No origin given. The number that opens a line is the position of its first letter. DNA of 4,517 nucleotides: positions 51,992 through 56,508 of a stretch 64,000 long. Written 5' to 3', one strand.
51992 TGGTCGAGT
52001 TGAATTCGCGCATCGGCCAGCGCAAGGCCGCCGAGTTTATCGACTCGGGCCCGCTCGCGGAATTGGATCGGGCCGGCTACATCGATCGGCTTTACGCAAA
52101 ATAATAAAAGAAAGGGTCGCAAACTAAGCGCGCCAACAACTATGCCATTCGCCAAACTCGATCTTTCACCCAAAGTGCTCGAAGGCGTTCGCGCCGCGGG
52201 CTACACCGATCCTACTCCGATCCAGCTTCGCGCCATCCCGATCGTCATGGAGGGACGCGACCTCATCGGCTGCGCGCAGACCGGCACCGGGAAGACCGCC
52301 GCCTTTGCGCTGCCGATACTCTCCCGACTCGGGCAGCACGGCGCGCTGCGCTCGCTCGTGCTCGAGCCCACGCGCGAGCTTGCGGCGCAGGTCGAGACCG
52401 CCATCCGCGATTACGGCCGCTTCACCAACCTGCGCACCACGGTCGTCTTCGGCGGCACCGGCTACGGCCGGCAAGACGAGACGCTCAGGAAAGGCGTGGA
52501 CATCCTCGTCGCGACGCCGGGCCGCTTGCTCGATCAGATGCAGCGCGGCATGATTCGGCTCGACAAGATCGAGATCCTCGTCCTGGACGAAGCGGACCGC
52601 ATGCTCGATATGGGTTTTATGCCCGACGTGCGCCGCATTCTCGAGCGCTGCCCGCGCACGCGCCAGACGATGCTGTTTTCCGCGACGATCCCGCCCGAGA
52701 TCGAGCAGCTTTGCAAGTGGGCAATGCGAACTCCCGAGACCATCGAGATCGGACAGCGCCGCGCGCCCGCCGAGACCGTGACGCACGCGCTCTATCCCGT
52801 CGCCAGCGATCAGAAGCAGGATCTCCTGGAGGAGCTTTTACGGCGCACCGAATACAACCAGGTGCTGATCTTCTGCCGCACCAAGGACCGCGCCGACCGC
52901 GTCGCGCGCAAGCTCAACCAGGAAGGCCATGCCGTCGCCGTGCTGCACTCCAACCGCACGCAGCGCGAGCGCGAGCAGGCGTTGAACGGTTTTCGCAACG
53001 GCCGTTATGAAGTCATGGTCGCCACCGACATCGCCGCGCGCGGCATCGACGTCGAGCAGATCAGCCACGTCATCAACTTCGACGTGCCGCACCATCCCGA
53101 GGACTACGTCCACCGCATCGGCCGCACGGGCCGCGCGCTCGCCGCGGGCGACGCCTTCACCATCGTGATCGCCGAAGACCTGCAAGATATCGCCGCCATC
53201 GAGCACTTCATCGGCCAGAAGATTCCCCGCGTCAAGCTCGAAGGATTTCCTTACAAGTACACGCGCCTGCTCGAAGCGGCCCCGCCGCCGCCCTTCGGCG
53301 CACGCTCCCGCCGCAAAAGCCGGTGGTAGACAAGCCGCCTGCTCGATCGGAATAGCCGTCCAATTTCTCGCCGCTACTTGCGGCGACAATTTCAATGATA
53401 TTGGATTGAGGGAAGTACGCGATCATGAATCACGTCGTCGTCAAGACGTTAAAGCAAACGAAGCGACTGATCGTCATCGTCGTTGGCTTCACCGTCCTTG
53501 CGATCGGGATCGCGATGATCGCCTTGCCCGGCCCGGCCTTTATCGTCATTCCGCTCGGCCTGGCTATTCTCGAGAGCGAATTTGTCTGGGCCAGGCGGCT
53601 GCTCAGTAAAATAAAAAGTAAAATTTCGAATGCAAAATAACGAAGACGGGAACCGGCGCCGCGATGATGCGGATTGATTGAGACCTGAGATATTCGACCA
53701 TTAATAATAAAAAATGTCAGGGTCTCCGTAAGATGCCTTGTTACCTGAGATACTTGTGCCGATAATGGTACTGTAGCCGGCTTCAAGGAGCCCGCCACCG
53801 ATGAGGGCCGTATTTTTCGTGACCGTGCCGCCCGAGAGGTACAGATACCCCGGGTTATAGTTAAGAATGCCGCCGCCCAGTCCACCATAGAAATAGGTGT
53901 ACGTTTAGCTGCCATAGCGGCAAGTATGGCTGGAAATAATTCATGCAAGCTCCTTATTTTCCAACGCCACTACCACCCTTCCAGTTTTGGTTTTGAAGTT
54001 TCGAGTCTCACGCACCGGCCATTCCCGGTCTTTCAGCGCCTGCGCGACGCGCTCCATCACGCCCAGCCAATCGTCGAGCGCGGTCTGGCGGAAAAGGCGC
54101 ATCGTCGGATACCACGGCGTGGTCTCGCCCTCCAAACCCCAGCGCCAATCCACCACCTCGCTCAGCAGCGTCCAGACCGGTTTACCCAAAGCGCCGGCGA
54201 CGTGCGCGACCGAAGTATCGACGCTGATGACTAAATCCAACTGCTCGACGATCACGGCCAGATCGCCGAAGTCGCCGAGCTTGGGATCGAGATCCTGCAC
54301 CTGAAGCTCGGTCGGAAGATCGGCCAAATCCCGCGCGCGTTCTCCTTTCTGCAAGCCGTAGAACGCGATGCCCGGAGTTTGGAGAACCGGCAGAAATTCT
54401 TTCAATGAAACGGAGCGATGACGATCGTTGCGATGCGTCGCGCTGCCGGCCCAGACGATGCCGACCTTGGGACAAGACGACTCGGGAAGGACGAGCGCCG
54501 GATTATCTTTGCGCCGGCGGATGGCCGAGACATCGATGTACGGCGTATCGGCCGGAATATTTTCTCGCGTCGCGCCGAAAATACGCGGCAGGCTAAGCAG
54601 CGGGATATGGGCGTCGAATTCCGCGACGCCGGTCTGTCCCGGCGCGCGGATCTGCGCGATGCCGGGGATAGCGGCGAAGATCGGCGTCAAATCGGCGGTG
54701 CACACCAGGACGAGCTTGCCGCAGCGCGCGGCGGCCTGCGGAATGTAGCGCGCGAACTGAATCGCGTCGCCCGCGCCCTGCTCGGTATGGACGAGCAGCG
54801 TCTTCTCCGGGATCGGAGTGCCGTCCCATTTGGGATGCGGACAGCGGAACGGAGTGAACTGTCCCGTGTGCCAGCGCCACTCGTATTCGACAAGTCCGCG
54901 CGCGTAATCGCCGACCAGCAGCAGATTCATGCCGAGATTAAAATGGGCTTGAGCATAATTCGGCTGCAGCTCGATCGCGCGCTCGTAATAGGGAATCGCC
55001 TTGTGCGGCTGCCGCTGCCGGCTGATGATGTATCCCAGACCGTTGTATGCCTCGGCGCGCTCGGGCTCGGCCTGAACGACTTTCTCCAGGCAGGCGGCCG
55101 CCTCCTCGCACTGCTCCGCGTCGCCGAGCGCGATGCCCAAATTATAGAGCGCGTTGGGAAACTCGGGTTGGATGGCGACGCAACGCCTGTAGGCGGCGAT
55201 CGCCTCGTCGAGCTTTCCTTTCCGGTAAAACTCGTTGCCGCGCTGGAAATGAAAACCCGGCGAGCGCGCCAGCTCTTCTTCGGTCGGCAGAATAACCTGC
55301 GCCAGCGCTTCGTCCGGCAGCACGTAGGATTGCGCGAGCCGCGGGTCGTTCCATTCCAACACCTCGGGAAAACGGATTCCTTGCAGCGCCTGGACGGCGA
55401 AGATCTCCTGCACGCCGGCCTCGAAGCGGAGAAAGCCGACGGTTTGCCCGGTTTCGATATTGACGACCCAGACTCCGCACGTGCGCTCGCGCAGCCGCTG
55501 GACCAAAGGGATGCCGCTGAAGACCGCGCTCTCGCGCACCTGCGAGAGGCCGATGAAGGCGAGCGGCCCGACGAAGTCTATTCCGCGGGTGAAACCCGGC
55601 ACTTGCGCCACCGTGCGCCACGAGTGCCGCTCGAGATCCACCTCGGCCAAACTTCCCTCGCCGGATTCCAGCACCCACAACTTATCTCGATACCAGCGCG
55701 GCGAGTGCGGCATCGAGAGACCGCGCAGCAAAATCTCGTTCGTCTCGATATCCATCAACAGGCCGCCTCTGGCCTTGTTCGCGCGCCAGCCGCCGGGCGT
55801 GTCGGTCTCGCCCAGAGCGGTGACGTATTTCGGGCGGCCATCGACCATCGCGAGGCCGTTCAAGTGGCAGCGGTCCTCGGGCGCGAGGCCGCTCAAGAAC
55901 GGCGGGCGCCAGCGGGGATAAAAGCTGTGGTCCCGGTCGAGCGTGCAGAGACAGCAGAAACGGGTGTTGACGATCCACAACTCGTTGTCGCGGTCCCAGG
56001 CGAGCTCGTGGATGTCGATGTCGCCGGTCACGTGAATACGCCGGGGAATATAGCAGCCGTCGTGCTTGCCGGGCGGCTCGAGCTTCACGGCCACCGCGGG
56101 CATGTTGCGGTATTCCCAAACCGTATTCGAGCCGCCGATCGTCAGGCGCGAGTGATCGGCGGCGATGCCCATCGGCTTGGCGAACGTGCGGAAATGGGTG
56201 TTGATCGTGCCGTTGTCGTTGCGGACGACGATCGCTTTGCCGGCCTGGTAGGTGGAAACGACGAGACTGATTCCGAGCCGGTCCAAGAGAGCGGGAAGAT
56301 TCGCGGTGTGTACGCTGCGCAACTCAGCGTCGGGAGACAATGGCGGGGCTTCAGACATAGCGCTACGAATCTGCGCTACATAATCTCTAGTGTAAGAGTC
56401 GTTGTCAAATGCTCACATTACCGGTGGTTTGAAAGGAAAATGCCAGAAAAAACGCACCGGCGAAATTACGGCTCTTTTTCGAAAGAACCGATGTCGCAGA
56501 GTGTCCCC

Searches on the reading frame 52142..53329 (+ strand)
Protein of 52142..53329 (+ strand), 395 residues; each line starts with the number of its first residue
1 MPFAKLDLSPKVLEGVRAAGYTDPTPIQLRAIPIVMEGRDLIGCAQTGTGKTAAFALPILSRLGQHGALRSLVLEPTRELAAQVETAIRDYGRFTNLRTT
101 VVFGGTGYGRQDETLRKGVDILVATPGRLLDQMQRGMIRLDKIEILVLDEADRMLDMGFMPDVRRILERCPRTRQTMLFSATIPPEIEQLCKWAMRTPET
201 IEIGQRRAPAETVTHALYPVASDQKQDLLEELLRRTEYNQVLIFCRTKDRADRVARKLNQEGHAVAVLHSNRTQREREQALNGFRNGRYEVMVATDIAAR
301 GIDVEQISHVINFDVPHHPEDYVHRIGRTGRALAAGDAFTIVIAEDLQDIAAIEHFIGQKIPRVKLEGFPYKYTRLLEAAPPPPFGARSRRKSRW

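Call 32: search_protein_families(library=pfam, proteins=[window:52142-53329:+], max_evalue=0.00001)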
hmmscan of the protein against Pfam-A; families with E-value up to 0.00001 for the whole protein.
window:52142-53329:+ (395 aa): 3 families
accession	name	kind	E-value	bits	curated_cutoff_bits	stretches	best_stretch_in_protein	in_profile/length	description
PF00270.35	DEAD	-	6.4e-51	172.8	26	1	25-189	1-166/167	DEAD/DEAH box helicase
PF00271.37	Helicase_C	-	3.3e-34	117.9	23.5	1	225-332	2-109/110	Helicase conserved C-terminal domain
PF04851.21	ResIII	-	8.9e-08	32.7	22.5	1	45-183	30-162/164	Type III restriction enzyme, res subunit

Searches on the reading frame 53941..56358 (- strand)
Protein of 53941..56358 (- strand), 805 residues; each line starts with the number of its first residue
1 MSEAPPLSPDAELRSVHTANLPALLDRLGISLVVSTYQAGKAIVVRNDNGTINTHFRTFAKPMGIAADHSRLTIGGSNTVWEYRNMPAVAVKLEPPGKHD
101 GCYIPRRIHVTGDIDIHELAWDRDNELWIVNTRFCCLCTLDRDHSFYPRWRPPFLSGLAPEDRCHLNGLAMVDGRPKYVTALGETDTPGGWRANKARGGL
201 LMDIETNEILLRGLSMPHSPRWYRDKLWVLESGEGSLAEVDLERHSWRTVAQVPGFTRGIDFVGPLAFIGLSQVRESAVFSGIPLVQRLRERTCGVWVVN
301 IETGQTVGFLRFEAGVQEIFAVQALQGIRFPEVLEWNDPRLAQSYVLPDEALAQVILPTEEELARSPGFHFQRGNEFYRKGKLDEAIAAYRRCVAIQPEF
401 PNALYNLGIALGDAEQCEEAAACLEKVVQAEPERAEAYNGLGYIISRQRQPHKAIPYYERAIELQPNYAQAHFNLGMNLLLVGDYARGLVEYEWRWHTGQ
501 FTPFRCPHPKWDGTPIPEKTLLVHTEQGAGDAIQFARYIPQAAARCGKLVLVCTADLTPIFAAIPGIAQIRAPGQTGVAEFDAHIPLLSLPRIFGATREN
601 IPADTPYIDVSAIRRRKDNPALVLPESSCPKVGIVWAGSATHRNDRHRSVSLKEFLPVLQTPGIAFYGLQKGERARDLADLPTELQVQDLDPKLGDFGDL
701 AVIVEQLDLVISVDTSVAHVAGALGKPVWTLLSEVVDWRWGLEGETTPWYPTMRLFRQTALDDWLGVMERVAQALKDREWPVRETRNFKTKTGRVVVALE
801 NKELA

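Call 32: search_protein_families(library=pfam, proteins=[window:53941-56358:-], max_evalue=0.00001)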
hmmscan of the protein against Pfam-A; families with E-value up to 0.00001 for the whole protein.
window:53941-56358:- (805 aa): 14 families
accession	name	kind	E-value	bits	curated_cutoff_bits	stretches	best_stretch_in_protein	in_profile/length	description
PF16261.11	DUF4915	-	6e-131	436.8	35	1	20-334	2-316/316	Domain of unknown function (DUF4915)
PF13414.12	TPR_11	-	1.4e-21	76.3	26.8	1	374-411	1-38/42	TPR repeat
PF00515.34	TPR_1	-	5.9e-19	67.5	27.8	2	435-468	1-34/34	Tetratricopeptide repeat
PF07719.23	TPR_2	-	2.6e-18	65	27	0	369-399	3-33/34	Tetratricopeptide repeat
PF13432.12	TPR_16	-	6.3e-16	58.9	32.7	0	405-444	1-40/65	Tetratricopeptide repeat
PF13181.12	TPR_8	-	2e-15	56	25.7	0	435-468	1-34/34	Tetratricopeptide repeat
PF13431.12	TPR_17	-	3.5e-15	55.4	24.4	0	457-487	1-31/34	Tetratricopeptide repeat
PF13428.12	TPR_14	-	3.2e-11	43.2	23.5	0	370-408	4-42/44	Tetratricopeptide repeat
PF13424.12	TPR_12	-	1.6e-10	41.4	30.1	0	434-486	2-62/77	Tetratricopeptide repeat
PF14559.12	TPR_19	-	3.9e-10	40.3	25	1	380-438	4-62/68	Tetratricopeptide repeat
PF24575.1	TPR_Slam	-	2.6e-07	31.5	35.2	0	372-421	52-101/104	Surface lipoprotein assembly modifier, N-terminal TPR repeats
PF13371.12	TPR_9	-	9.9e-07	29.1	35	0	379-437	7-65/73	Tetratricopeptide repeat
PF01075.23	Glyco_transf_9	-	6.5e-06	26.1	22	0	654-732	128-209/247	Glycosyltransferase family 9 (heptosyltransferase)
PF13374.12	TPR_10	-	7.2e-06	26.3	27.5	0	435-464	2-31/42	Tetratricopeptide repeat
